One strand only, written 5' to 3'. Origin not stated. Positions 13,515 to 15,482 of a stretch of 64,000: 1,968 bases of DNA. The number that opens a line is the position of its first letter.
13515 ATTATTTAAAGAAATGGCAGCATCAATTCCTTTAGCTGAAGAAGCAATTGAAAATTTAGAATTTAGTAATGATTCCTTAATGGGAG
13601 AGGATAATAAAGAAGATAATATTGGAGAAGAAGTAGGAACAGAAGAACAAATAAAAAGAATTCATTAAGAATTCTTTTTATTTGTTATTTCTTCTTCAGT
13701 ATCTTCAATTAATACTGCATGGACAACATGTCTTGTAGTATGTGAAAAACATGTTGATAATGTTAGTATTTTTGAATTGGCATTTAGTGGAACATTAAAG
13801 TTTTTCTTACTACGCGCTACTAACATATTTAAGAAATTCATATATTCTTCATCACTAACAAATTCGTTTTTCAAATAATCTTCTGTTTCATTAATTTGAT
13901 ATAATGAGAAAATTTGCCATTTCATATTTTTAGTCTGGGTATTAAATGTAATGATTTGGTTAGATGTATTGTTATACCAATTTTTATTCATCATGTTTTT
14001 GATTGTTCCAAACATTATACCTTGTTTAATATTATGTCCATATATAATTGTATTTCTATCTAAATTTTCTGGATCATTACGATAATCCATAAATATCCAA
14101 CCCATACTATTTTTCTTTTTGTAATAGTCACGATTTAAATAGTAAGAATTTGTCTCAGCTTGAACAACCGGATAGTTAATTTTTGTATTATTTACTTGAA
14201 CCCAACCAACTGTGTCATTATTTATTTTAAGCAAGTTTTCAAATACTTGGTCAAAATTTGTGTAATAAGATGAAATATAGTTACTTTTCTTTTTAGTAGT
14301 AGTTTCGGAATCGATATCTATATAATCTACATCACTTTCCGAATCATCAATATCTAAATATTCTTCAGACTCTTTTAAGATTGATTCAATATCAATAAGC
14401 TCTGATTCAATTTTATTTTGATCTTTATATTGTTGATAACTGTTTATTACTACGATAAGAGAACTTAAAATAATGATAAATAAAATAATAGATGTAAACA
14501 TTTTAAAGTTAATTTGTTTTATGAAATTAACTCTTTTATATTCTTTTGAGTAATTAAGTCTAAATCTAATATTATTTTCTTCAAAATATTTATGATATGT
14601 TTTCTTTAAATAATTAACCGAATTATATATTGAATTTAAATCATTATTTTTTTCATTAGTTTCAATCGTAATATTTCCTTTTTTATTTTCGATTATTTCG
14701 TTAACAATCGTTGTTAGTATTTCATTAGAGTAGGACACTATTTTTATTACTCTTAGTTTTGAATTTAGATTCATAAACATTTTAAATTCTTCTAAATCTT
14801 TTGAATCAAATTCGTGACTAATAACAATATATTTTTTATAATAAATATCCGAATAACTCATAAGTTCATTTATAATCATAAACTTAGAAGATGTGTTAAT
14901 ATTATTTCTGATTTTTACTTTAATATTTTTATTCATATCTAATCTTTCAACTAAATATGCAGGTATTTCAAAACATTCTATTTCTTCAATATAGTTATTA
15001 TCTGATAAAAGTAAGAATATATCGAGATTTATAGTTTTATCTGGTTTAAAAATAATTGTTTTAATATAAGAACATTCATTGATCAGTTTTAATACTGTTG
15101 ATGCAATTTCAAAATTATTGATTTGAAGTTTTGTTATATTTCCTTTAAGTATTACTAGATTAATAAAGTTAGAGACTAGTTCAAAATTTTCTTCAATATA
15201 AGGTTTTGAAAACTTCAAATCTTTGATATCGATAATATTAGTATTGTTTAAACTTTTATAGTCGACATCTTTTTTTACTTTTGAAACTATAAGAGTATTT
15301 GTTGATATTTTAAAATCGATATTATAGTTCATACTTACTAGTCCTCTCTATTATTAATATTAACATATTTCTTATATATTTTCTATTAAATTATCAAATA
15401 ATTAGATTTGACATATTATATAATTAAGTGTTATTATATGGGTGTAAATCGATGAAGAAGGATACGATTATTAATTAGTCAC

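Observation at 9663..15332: Adhesin-sortase locus: putative thioester-domain surface protein with VPATG signal, overlapping sortase, and a convergent class-B-like sortase carrying a 270-aa N-terminal cytoplasmic domain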

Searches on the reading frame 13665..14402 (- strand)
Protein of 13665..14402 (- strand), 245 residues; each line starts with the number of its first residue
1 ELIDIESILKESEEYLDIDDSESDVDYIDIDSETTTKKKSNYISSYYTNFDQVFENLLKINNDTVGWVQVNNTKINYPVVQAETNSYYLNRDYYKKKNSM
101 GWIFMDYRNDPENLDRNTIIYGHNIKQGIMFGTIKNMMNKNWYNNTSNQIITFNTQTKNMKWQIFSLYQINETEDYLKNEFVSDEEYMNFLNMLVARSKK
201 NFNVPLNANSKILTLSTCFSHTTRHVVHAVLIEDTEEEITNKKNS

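Call 51: search_solved_structures(query=window:13665-14402:-, max_evalue=0.001, show_alignments=2)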
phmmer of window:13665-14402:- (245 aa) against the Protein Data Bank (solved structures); distinct sequences matched with E-value up to 0.001: 15.
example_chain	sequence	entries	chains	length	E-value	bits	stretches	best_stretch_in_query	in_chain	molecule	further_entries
1ng5_A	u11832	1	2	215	3.5e-38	134.6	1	41-228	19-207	sortase B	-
1qwz_A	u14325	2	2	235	5.6e-38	134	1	39-228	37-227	NPQTN specific sortase B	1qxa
2oqw_A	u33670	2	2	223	6.1e-38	133.8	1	52-232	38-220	Sortase B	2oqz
1qx6_A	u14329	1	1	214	8e-38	133.5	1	41-228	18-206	NPQTN specific sortase B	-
4lfd_A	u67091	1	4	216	1.1e-37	133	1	42-228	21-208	Sortase B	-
1rz2_A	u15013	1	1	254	2.2e-37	132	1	53-232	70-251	conserved hypothetical protein BA4783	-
5gyj_A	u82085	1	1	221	5.1e-35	124.3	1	39-228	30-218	Putative peptidase C60B, sortase B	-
4ux7_A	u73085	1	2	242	8.3e-35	123.6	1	40-231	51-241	PUTATIVE PEPTIDASE C60B, SORTASE B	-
6kyc_A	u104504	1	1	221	1e-34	123.3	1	39-228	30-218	Putative peptidase C60B, sortase B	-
6kyd_A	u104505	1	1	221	1.1e-34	123.2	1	39-220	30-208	Putative peptidase C60B, sortase B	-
5jcv_A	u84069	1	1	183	2.3e-32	115.6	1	54-220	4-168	Lmo2181 protein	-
5b23_A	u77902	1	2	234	6.8e-28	101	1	53-220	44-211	Uncharacterized protein Sortase B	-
4y4q_A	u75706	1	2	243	3.2e-27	98.8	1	53-231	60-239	Sortase, SrtB family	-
5yfk_A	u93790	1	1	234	1.4e-26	96.6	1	53-218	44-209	Uncharacterized protein Sortase B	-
3psq_A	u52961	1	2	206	7e-24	87.8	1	47-224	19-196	Hypothetical exported protein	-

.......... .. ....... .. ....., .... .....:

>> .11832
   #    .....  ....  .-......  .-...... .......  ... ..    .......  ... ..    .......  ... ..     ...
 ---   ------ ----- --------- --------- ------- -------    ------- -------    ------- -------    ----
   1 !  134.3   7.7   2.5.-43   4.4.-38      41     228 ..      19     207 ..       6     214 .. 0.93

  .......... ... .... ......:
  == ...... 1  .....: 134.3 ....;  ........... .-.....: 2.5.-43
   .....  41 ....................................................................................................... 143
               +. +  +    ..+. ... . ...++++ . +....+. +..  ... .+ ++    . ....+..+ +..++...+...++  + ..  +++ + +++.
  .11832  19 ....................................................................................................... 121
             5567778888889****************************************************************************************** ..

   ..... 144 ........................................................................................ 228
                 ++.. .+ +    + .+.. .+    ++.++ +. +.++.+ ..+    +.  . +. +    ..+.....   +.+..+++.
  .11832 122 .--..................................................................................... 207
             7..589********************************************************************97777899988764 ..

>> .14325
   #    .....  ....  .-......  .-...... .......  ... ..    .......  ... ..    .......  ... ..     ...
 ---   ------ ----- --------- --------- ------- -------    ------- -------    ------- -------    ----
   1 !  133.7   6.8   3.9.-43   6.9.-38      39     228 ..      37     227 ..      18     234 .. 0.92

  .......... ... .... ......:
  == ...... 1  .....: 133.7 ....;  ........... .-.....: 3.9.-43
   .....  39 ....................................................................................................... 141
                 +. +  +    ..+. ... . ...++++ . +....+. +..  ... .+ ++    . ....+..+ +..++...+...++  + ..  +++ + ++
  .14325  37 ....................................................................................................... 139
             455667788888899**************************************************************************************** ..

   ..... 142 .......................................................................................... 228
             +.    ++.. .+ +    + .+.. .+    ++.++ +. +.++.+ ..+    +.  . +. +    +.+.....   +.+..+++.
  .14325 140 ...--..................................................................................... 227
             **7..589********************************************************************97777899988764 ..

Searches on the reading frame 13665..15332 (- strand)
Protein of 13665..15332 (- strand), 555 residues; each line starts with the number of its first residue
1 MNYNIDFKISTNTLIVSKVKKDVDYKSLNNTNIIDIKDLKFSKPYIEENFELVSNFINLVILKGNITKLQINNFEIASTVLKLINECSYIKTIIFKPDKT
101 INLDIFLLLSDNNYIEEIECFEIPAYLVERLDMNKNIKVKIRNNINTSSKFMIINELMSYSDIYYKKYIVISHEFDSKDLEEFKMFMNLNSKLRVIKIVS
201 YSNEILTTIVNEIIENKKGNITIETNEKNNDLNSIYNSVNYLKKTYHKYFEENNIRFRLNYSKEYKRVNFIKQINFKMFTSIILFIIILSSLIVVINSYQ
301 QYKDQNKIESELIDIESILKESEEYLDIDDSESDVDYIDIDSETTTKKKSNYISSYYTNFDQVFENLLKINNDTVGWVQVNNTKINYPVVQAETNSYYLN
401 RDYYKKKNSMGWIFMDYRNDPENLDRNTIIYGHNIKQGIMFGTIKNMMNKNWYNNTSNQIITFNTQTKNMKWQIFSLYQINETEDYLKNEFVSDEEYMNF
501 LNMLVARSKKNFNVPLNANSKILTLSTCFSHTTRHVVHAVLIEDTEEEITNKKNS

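Call 3: search_protein_families(library=pfam, proteins=[window:13665-15332:-], max_evalue=0.01)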
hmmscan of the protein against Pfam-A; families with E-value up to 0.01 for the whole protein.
window:13665-15332:- (555 aa): 1 family
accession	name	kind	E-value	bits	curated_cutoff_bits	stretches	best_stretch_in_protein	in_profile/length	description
PF04203.18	Sortase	-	3.3e-13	49.9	26.6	1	379-541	2-124/125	Sortase domain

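Call 4: search_protein_families(library=ncbifam, proteins=[window:13665-15332:-], max_evalue=0.01)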
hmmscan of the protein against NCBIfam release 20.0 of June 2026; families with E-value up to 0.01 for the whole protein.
window:13665-15332:- (555 aa): 2 families
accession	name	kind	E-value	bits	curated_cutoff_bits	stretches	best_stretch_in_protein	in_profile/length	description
TIGR03064.1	sortase_srtB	equivalog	1.8e-53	181.3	153.75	1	344-533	41-229/235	class B sortase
NF040525.1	SrtB_LPKTxSAVK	exception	1.1e-19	70.5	200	1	343-534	32-231/261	class B sortase, LPKTxAVK-specific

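Call 5: find_homologous_proteins(query=window:13665-15332:-, max_evalue=0.001)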
Query window:13665-15332:- (555 aa): 1226 proteins with E <= 0.001 among 8000 candidates; the best 120 are listed.
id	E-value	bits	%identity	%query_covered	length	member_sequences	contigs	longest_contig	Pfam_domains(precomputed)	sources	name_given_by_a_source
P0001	0.0e+0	1172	100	100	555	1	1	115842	PF04203.19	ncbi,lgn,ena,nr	ncbi:MAG: class B sortase [Erysipelotrichales bacterium]|nr:class B sortase [Erysipelotrichales bact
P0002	1.4e-270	917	77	99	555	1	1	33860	PF04203.19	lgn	-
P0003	3.0e-269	912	76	98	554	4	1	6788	PF04203.19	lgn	-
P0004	3.0e-255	866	73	98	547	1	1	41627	PF04203.19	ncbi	-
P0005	9.9e-255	864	73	98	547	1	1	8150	PF04203.19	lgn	-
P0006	1.0e-254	864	73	98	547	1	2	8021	PF04203.19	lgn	-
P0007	1.0e-254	864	73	98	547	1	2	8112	PF04203.19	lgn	-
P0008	6.6e-253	858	72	98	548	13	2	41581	PF04203.19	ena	-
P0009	1.9e-252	857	72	98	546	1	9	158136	PF04203.19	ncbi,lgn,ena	-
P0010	3.1e-252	856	72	98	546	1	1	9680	PF04203.19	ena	-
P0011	3.2e-252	856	72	98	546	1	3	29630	PF04203.19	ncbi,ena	-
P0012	4.4e-252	856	72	98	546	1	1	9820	PF04203.19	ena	-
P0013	5.1e-252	855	72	98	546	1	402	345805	PF04203.19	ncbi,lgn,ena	-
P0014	5.9e-252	855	72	98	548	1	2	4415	PF04203.19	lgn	-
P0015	7.6e-252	855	72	98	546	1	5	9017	PF04203.19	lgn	-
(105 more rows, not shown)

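Call 13: predict_structure(alignment_id=A1)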
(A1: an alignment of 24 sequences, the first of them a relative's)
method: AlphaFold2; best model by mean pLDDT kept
length: 555 residues; sequences in the alignment: 24
mean_pLDDT: 77.2   pTM: 0.46
mean pLDDT of the five models: 77.2, 73.9, 72.8, 72.7, 71.3
residues with pLDDT >= 90: 139; 70-90: 262; 50-70: 92; < 50: 62
segments of 3 or more residues with pLDDT < 50: 30-33, 323-357, 399-410, 549-555
pLDDT, mean of each block of 10 residues (from residue 1): 78 86 52 60 84 85 89 90 87 92 90 91 89 90 83 90 92 89 92 91 91 93 83 84 90 90 69 71 84 77 62 61 44 35 35 50 65 77 73 54 36 76 85 61 80 86 83 91 75 91 91 90 83 85 71 33
secondary structure, 60 per line:
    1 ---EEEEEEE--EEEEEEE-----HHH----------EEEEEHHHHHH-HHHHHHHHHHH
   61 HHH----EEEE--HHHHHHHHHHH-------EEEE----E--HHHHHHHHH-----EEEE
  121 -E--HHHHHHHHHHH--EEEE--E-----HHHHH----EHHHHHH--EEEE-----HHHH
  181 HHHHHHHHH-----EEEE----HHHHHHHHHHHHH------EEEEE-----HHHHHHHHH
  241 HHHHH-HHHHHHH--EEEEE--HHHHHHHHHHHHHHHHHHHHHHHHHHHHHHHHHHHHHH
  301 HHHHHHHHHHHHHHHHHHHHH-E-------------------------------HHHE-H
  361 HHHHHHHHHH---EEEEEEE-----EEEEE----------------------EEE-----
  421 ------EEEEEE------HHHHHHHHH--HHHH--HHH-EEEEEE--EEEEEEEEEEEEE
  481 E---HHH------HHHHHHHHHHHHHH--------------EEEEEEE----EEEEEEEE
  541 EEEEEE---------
elements in order: E4-10 E13-19 E38-42 H43-48 H50-63 E68-71 H74-84 E92-95 H103-111 E117-120 H125-135 E138-141 H150-154 H160-165 E168-171 H177-189 E195-198 H203-215 E222-226 H232-245 H247-253 E256-260 H263-321 H360-370 E374-380 E386-390 E413-415 E427-432 H439-447 H450-453 E460-465 E468-481 H494-507 E522-528 E533-546
